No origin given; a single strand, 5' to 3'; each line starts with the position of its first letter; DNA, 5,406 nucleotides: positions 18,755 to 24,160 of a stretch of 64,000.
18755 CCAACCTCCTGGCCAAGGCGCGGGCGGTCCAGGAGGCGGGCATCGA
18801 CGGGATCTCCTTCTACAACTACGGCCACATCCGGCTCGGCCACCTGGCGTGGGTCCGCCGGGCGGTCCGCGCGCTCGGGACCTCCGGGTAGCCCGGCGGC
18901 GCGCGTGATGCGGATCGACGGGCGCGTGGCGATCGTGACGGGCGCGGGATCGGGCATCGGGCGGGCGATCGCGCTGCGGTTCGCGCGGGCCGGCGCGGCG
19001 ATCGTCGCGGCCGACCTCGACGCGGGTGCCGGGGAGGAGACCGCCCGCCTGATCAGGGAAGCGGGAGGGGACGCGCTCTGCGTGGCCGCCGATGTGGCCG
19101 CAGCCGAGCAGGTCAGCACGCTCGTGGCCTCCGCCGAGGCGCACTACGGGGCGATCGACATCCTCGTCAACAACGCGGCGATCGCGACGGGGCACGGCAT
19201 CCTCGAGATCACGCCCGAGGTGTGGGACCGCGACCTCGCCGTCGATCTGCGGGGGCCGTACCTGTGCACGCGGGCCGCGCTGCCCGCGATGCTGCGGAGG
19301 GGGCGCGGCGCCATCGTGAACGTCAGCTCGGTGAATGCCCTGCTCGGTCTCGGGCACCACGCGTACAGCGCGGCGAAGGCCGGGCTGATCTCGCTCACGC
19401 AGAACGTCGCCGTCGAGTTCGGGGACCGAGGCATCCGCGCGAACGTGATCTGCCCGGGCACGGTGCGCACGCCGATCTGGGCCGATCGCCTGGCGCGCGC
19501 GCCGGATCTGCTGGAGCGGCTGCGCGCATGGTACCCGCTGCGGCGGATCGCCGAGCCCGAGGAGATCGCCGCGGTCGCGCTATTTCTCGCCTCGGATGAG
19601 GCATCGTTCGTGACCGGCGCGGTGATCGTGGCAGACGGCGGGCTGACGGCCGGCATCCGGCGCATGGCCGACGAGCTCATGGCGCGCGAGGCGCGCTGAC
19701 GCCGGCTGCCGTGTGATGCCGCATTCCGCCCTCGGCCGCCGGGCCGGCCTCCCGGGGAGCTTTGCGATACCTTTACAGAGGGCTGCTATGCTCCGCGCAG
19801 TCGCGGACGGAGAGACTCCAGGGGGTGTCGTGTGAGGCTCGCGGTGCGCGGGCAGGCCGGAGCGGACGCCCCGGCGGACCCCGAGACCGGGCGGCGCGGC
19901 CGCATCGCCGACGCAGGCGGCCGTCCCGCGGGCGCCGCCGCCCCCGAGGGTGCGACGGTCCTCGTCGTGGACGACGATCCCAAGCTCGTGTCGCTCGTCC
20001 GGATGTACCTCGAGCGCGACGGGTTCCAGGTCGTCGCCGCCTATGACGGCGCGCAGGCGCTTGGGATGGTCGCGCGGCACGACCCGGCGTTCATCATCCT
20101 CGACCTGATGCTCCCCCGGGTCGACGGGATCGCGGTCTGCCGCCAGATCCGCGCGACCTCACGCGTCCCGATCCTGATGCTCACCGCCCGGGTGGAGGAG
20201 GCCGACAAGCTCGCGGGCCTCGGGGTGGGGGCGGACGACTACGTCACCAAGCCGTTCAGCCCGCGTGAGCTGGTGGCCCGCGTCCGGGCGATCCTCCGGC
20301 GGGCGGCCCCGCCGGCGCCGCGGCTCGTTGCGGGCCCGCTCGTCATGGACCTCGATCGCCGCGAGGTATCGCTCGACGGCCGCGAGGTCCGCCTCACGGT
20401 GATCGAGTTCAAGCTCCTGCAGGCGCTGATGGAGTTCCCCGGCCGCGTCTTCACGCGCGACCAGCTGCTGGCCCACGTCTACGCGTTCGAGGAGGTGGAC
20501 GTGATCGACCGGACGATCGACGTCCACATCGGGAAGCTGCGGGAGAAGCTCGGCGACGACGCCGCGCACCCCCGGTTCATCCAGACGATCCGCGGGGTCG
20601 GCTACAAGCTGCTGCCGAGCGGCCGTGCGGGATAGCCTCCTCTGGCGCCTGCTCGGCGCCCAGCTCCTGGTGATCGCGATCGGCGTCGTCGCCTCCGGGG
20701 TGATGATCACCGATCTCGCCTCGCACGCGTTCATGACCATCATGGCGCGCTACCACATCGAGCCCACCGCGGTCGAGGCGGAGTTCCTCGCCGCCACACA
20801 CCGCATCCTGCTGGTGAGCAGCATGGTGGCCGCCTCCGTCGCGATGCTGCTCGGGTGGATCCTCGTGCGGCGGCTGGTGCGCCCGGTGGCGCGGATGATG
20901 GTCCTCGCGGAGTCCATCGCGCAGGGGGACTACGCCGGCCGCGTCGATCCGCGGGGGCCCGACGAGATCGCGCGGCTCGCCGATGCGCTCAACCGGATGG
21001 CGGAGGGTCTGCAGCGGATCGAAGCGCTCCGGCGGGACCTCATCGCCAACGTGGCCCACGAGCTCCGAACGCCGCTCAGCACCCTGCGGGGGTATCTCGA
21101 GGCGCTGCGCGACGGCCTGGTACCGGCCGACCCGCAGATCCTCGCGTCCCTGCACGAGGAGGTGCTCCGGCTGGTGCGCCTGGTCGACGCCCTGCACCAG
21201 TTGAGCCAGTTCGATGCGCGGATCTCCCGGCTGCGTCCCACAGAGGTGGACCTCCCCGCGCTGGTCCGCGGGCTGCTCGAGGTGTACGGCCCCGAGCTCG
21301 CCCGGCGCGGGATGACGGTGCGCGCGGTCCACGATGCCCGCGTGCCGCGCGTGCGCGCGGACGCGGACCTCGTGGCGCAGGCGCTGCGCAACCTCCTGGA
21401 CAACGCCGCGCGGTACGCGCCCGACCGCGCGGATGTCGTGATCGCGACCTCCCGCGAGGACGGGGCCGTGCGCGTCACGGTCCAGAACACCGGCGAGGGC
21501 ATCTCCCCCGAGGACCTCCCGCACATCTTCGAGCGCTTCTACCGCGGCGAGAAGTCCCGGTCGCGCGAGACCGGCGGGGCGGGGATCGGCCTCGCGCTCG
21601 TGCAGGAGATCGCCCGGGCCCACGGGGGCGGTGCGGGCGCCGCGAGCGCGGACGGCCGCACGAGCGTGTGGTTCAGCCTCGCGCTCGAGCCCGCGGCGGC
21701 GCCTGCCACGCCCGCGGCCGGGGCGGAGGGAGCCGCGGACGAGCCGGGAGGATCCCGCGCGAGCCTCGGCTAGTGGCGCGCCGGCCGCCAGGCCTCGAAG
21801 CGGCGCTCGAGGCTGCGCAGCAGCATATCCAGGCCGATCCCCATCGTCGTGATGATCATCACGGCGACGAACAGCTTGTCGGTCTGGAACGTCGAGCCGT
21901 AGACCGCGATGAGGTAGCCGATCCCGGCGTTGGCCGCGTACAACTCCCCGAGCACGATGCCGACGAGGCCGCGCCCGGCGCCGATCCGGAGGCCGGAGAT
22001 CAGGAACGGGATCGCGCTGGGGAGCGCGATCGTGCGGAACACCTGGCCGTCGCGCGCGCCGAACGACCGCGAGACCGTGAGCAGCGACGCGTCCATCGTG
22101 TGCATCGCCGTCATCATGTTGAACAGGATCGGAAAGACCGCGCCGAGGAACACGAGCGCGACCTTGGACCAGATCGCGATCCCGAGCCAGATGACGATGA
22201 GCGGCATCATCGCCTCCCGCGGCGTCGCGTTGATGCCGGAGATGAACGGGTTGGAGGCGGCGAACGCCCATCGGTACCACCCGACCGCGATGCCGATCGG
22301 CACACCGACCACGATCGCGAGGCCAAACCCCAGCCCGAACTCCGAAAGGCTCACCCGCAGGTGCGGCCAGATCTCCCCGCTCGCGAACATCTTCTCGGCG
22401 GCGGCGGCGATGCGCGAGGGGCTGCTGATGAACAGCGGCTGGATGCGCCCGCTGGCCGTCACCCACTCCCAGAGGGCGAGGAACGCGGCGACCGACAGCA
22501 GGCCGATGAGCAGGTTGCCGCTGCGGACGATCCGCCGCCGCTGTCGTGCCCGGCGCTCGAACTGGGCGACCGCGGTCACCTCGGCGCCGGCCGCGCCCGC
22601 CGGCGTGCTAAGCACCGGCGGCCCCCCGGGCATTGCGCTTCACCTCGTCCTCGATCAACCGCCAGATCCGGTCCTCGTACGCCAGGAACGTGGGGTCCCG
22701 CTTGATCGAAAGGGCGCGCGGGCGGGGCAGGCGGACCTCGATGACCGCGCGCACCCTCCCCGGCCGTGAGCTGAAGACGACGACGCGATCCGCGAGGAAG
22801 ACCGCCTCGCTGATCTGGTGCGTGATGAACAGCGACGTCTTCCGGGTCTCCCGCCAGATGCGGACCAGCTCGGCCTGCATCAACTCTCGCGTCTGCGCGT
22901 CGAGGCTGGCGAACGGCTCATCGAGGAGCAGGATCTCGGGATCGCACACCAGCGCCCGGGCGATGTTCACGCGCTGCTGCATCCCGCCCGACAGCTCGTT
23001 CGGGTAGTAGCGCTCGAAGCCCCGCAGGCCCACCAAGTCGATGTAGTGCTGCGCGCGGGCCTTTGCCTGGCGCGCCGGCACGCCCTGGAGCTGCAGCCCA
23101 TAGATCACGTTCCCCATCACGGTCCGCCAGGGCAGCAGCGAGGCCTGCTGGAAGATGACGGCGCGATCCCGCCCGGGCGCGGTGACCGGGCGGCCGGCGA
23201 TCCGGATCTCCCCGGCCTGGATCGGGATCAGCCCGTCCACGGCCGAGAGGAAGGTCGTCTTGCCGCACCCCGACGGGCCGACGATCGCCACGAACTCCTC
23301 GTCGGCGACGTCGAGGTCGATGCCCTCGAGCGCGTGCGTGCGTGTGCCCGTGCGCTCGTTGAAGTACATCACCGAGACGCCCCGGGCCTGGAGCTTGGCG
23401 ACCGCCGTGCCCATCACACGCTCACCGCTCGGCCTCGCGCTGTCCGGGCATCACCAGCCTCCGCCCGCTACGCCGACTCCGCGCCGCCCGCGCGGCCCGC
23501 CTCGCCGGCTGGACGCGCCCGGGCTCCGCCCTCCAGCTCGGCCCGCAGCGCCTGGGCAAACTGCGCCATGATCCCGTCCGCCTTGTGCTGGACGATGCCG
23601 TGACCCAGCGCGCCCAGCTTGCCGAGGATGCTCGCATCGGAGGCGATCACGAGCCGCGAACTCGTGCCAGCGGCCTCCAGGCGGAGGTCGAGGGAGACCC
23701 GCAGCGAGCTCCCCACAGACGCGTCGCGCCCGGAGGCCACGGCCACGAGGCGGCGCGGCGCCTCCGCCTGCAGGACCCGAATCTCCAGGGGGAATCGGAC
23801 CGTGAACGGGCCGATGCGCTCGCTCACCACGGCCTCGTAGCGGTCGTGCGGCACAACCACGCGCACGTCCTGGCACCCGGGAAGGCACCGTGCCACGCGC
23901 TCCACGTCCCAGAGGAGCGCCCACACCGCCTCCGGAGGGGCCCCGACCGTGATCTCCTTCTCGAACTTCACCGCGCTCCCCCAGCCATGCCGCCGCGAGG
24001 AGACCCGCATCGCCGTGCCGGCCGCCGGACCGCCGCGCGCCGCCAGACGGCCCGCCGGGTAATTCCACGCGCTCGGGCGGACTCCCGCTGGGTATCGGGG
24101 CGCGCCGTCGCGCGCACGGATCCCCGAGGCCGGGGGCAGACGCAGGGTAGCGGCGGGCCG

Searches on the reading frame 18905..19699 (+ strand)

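Call 11: search_protein_families(library=pfam, proteins=[window:18905-19699:+], max_evalue=0.001)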
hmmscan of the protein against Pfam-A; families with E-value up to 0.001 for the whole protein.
window:18905-19699:+ (264 aa): 4 families
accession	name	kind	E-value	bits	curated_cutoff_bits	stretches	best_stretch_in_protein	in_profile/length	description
PF13561.12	adh_short_C2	-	5.8e-70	236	27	1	13-248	1-236/236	Enoyl-(Acyl carrier protein) reductase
PF00106.31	adh_short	-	2e-54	184.5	26.6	1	7-194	1-189/195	short chain dehydrogenase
PF08659.16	KR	-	3.4e-09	37.3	22.6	1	10-164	4-159/180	KR domain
PF23441.1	SDR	-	5.8e-05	23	27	1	117-247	125-255/258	SDR-like rossmann domain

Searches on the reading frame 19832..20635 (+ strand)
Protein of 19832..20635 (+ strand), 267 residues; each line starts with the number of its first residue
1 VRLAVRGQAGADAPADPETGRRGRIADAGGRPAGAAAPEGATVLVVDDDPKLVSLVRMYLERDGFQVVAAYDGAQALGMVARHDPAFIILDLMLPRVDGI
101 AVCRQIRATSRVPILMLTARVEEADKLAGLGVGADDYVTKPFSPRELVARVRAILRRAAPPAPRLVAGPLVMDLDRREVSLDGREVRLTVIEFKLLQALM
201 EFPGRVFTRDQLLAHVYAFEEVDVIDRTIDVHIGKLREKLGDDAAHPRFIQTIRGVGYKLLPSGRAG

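Call 11: search_protein_families(library=pfam, proteins=[window:19832-20635:+], max_evalue=0.001)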
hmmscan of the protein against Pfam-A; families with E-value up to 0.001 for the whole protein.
window:19832-20635:+ (267 aa): 2 families
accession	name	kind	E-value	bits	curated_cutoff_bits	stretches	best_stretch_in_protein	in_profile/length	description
PF00072.30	Response_reg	-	6.5e-31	107.2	30.2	1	43-152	1-111/111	Response regulator receiver domain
PF00486.34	Trans_reg_C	-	2.4e-26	92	26.2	1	183-260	1-77/77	Transcriptional regulatory protein, C terminal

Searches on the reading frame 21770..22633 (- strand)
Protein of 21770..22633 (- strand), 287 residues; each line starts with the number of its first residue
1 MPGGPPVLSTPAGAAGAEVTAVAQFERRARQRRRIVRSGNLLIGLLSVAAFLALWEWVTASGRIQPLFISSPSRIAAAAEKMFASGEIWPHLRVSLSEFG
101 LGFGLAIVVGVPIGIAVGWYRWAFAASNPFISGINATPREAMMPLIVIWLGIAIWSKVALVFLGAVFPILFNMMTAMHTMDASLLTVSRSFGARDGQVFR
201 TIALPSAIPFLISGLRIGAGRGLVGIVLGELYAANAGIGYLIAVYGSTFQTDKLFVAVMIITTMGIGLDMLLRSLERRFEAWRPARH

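Call 11: search_protein_families(library=pfam, proteins=[window:21770-22633:-], max_evalue=0.001)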
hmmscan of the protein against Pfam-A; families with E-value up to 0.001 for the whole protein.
window:21770-22633:- (287 aa): 1 family
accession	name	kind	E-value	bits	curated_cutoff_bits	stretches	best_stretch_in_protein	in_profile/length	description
PF00528.27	BPD_transp_1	-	3.6e-23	82.7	26.4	1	110-279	1-182/184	Binding-protein-dependent transport system inner membrane component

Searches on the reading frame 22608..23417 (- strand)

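Call 11: search_protein_families(library=pfam, proteins=[window:22608-23417:-], max_evalue=0.001)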
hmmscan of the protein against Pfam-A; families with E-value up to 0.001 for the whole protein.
window:22608-23417:- (269 aa): 5 families
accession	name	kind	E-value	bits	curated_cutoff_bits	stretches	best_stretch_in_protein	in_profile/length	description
PF00005.33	ABC_tran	-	4.5e-31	108.7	25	1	30-170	1-137/137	ABC transporter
PF13304.12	AAA_21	-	1.4e-07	32.3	27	0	42-63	1-22/304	AAA domain, putative AbiEii toxin, Type IV TA system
PF02463.25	SMC_N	-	0.00044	20.2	40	0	39-60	23-44/220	RecF/RecN/SMC N terminal domain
PF03193.22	RsgA_GTPase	-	0.00051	20.3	30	1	7-72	77-138/174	RsgA GTPase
PF20703.3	nSTAND1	-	0.00058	20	27.1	1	26-68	19-59/379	Novel STAND NTPase 1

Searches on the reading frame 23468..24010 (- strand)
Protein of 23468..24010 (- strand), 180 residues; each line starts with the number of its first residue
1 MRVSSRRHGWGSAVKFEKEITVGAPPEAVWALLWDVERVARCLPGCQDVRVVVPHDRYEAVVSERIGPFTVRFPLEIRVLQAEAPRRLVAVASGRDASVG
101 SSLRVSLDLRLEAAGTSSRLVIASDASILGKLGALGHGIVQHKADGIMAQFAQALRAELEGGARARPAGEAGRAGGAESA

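Call 11: search_protein_families(library=pfam, proteins=[window:23468-24010:-], max_evalue=0.001)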
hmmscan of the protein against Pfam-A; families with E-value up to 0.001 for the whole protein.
window:23468-24010:- (180 aa): 3 families
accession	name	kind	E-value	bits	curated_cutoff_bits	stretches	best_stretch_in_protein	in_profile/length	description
PF06240.19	COXG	-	1.2e-16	61.1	22.2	1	20-159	3-139/140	Carbon monoxide dehydrogenase subunit G (CoxG)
PF10604.15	Polyketide_cyc2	-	1.3e-09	38.9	27.4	1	14-160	2-142/142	Polyketide cyclase / dehydrase and lipid transport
PF03364.25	Polyketide_cyc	-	2.3e-08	34.8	23.4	1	22-112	1-100/126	Polyketide cyclase / dehydrase and lipid transport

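Call 35: search_protein_families(library=ncbifam, proteins=[window:23468-24010:-])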
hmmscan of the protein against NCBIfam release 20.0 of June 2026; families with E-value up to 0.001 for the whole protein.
window:23468-24010:- (180 aa): 1 family
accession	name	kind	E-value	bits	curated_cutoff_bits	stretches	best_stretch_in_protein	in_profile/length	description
NF047960.1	TA_Rv0910_toxin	equivalog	0.00043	20.3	100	1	16-125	4-109/141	type II toxin-antitoxin system Rv0910 family toxin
